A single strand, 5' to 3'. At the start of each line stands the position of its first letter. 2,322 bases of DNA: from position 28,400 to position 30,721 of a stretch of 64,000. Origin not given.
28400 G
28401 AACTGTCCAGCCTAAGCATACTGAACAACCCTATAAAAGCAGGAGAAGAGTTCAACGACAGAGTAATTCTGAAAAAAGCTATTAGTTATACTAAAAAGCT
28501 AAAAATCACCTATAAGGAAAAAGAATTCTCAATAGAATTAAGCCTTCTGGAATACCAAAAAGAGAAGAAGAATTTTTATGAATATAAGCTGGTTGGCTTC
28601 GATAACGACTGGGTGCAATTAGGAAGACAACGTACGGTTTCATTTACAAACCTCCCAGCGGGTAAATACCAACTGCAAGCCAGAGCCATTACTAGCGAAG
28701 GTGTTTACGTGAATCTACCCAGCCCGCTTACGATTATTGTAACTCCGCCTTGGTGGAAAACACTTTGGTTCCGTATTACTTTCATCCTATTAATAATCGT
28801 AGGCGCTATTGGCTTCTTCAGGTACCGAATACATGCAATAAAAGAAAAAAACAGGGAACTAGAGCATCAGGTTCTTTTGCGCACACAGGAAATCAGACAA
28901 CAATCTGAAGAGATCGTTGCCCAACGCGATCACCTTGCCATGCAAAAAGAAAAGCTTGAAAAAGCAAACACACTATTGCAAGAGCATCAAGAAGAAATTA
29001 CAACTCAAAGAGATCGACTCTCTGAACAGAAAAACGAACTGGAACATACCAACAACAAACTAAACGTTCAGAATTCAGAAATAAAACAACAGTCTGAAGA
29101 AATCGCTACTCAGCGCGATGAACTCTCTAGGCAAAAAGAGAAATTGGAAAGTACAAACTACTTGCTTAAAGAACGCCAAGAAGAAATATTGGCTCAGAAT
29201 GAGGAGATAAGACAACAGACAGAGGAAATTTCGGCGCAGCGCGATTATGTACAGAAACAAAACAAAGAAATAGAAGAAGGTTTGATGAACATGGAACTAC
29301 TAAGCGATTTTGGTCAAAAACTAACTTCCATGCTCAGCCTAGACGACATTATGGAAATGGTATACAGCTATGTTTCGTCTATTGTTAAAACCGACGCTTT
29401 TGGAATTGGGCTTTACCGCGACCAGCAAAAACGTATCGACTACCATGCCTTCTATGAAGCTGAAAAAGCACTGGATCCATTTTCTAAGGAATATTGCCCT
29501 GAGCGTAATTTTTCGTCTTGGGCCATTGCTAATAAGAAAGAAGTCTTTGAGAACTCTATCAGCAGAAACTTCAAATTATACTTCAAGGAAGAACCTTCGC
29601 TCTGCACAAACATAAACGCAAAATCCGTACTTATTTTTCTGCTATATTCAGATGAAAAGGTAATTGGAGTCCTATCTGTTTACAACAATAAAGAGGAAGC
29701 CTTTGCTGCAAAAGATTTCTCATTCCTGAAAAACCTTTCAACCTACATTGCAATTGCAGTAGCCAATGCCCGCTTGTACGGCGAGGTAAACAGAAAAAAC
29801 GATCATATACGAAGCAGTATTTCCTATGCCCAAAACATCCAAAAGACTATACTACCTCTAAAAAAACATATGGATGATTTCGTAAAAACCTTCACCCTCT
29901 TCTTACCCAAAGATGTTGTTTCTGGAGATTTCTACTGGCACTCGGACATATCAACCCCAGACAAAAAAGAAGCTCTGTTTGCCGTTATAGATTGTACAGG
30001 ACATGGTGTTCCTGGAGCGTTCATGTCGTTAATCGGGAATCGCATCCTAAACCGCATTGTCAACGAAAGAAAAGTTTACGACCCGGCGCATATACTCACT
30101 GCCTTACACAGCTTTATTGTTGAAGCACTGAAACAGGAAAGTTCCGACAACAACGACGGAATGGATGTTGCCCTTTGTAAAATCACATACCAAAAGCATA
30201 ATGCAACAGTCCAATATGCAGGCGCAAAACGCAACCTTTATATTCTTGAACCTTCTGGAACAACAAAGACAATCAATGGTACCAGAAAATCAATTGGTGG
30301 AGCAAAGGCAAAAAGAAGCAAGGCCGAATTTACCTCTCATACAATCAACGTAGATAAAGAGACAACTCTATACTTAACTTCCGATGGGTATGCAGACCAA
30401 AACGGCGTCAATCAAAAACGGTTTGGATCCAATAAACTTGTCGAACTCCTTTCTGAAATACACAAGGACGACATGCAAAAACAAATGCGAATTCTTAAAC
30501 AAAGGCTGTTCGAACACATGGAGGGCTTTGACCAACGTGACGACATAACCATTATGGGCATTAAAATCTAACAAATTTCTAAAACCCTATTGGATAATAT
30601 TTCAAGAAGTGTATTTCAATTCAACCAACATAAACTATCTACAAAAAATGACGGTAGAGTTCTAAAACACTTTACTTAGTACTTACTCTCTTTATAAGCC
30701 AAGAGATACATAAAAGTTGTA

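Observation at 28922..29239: Coiled-coil stalks of the three sensor-phosphatases differ by whole heptads (6, 9 and 15 heptads between conserved QRD anchors)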

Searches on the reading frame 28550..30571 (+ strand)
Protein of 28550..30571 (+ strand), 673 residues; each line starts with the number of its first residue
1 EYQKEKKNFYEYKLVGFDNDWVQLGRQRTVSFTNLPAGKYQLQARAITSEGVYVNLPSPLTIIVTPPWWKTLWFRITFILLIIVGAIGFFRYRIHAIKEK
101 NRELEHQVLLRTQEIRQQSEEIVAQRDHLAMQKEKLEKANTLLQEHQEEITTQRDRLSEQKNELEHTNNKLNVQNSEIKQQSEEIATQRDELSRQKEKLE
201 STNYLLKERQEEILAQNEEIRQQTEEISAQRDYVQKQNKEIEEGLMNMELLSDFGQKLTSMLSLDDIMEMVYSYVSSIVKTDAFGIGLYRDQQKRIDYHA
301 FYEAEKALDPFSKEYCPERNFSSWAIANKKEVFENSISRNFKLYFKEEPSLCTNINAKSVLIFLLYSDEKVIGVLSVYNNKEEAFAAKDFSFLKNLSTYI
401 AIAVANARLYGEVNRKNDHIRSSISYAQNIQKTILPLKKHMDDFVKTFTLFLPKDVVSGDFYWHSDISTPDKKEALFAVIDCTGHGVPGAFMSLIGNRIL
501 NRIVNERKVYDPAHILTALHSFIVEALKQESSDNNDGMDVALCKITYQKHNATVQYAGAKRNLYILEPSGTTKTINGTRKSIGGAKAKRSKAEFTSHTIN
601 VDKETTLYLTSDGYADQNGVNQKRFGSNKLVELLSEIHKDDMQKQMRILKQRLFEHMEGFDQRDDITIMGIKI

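Call 6: find_homologous_proteins(query=window:28550-30571:+, max_evalue=1e-10)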
Query window:28550-30571:+ (673 aa): 6379 proteins with E <= 1e-10 among 8000 candidates; the best 120 are listed.
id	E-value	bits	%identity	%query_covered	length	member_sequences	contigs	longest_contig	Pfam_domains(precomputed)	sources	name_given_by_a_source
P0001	2.2e-145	504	38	68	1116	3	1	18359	PF13185.13,PF01590.33,PF13492.13,PF07228.18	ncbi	ncbi:MAG: GAF domain-containing protein, partial [Flammeovirgaceae bacterium]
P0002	1.5e-143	497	37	100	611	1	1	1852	PF07495.20,PF13185.13,PF01590.33,PF13492.13,PF07228.18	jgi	jgi:serine phosphatase RsbU (regulator of sigma subunit)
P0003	8.9e-132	459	35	68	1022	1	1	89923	PF13185.13,PF01590.33,PF13492.13,PF07228.18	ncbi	ncbi:GAF domain-containing SpoIIE family protein phosphatase [Rhodoflexus sp.]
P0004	6.6e-125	436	37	39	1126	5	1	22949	PF13426.14,PF13185.13,PF01590.33,PF08448.17,PF13492.13,PF07228.18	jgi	jgi:transcriptional regulator with GAF, ATPase, and Fis domain/serine phosphatase RsbU (regulator of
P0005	5.9e-121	423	35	39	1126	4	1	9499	PF13426.14,PF13185.13,PF01590.33,PF08448.17,PF13492.13,PF07228.18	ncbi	-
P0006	2.8e-120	421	36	39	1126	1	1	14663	PF13426.14,PF13185.13,PF01590.33,PF08448.17,PF13492.13,PF07228.18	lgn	-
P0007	1.0e-119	419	43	71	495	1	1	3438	PF13185.13,PF01590.33,PF13492.13,PF07228.18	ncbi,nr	ncbi:MAG: SpoIIE family protein phosphatase, partial [Bacteroidales bacterium]|nr:SpoIIE family prot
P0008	2.0e-119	418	36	39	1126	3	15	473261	PF13185.13,PF01590.33,PF08448.17,PF13492.13,PF07228.18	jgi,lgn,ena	jgi:PAS domain S-box-containing protein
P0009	1.7e-118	415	35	39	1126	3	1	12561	PF13185.13,PF01590.33,PF08448.17,PF13492.13,PF07228.18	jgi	jgi:PAS domain S-box-containing protein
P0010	3.4e-118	414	35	99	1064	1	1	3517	PF07495.20,PF07494.18,PF13185.13,PF01590.33,PF07228.18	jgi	jgi:serine phosphatase RsbU (regulator of sigma subunit)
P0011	3.5e-118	414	33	100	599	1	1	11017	PF07495.20,PF13185.13,PF13492.13,PF07228.18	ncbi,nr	ncbi:MAG: SpoIIE family protein phosphatase, partial [Bacteroidales bacterium]|nr:SpoIIE family prot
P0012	6.9e-117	409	38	90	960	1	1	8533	PF13689.12,PF08447.19,PF13426.14,PF13185.13,PF01590.33,PF08448.17,PF13492.13,PF00989.32,PF07228.18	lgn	-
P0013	3.4e-116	407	34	66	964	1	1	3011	PF13185.13,PF01590.33,PF13492.13,PF07228.18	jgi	jgi:transcriptional regulator with GAF, ATPase, and Fis domain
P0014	5.7e-116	406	32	65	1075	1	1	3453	PF13185.13,PF01590.33,PF13492.13,PF07228.18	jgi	jgi:transcriptional regulator with GAF, ATPase, and Fis domain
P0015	9.0e-115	402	32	100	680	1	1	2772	PF07495.20,PF13185.13,PF01590.33,PF13492.13,PF07228.18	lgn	-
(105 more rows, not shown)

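Call 40: search_solved_structures(query=window:28805-30571:+, max_evalue=0.01, show_alignments=1)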
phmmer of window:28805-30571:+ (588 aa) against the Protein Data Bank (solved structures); distinct sequences matched with E-value up to 0.01: 12.
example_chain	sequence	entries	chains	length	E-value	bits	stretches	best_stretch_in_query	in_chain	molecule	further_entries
6k4e_A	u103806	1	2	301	1.4e-25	93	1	332-586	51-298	Putative serine phosphatase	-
3o5y_A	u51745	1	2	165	2.3e-11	46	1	176-332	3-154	Sensor protein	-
8a3k_UNK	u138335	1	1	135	9.9e-05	24.2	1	25-155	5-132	sc-apCC-4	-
9r1n_A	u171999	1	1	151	0.00013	23.8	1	25-153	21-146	sc-apCC-4-DPH-2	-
9r1m_A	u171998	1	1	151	0.00028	22.7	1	25-149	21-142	sc-apCC-4-LMF-1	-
3ci6_A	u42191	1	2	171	0.00077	21.3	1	161-328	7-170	Phosphoenolpyruvate-protein phosphotransferase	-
9r1k_A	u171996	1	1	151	0.00083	21.1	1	25-152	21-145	sc-apCC-4-A7F-1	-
4mcw_A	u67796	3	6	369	0.00085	21.1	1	162-344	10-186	Metal dependent phosphohydrolase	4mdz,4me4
6oei_A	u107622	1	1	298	0.0011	20.8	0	99-328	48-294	Spindle pole body component SPC42,Sigma-54-dependent transcriptional regulator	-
3k2n_A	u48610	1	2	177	0.0021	19.8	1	269-330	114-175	Sigma-54-dependent transcriptional regulator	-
9r1j_A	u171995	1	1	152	0.0045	18.7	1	17-155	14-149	sc-apCC-4-NR-1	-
9r1l_A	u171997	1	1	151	0.0046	18.7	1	25-155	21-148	sc-apCC-4-SN38-1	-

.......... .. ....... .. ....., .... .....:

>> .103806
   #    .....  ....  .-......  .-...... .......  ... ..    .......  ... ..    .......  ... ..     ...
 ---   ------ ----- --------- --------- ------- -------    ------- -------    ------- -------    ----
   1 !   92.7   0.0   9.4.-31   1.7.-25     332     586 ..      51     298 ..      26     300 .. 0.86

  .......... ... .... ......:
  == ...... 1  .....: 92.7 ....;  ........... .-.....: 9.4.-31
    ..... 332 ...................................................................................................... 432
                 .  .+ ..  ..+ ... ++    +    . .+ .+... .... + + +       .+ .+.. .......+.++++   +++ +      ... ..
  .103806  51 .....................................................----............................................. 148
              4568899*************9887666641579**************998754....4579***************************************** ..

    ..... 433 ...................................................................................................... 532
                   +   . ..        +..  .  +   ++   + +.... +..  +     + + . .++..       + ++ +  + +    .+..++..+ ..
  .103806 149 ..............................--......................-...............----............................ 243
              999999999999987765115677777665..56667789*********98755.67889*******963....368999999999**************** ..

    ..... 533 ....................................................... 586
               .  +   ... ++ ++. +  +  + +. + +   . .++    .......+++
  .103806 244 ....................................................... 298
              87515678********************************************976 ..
